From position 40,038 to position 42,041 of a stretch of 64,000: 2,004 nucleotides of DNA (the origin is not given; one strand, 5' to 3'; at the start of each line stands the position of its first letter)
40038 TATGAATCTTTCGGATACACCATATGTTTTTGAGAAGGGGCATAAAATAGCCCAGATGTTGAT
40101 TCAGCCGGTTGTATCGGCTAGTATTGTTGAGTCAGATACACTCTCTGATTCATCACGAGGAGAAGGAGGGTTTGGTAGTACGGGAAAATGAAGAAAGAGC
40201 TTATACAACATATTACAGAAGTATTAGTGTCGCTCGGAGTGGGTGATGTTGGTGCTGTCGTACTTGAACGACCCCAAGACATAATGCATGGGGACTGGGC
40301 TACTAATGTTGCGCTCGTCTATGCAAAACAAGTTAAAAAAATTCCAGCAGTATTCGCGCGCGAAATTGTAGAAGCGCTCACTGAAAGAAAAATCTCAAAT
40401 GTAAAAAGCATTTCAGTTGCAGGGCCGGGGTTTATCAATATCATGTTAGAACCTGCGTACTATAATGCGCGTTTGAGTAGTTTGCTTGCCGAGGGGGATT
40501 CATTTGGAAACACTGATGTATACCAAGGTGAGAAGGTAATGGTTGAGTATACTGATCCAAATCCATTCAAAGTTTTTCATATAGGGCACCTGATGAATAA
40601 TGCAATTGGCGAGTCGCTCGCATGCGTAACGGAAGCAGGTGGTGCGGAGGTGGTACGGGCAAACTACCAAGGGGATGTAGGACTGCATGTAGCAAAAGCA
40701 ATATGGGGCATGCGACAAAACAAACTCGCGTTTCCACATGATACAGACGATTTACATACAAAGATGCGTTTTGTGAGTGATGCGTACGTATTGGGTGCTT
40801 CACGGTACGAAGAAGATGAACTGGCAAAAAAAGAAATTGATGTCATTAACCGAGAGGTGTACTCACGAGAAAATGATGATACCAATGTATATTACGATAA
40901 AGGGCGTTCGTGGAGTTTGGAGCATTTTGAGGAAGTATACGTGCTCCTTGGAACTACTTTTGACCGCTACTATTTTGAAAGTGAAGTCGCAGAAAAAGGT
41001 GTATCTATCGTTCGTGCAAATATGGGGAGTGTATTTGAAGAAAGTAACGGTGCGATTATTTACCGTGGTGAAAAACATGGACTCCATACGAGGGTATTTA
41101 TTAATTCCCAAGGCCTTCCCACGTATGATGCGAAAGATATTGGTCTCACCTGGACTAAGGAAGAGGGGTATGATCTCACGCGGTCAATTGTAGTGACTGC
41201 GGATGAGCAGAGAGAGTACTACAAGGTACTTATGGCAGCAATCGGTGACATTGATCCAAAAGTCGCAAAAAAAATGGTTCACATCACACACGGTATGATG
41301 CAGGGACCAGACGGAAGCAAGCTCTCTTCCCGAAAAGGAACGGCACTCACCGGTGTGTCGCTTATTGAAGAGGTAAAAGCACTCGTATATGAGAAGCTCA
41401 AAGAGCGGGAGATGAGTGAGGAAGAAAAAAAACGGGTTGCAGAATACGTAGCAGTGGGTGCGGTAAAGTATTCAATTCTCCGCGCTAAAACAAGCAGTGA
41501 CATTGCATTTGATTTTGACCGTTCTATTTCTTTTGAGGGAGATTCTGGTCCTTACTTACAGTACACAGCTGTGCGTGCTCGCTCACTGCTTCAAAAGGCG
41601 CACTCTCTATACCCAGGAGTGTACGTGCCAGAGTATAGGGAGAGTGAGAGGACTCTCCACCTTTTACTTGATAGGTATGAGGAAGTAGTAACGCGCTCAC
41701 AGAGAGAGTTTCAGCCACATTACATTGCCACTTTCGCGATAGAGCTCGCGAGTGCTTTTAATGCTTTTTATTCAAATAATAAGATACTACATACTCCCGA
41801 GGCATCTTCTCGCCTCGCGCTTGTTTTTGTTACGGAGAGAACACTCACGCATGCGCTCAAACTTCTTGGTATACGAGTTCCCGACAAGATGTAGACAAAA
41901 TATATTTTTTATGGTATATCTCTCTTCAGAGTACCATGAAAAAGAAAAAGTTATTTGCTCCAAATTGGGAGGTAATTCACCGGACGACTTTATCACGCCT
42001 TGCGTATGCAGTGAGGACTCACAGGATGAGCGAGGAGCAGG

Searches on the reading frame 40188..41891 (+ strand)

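Call 11: search_protein_families(library=ncbifam, proteins=[window:40188-41891:+], max_evalue=0.00001)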
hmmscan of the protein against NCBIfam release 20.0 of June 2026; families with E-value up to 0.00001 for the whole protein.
window:40188-41891:+ (568 aa): 4 families
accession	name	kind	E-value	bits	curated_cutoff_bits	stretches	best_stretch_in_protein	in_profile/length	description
TIGR00456.1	argS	equivalog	6.2e-106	355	261.65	1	1-568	1-569/569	arginine--tRNA ligase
NF002447.0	PRK01611.3-4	equivalog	4.3e-73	246.7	460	2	336-568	365-613/613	arginine--tRNA ligase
NF002446.0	PRK01611.3-3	equivalog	2.4e-66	224.3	399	2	213-568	260-636/636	arginine--tRNA ligase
NF045898.1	ArgS_rel_codon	equivalog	3.6e-23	82.5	340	2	23-154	30-149/327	ArgS-related anticodon-binding protein NrtL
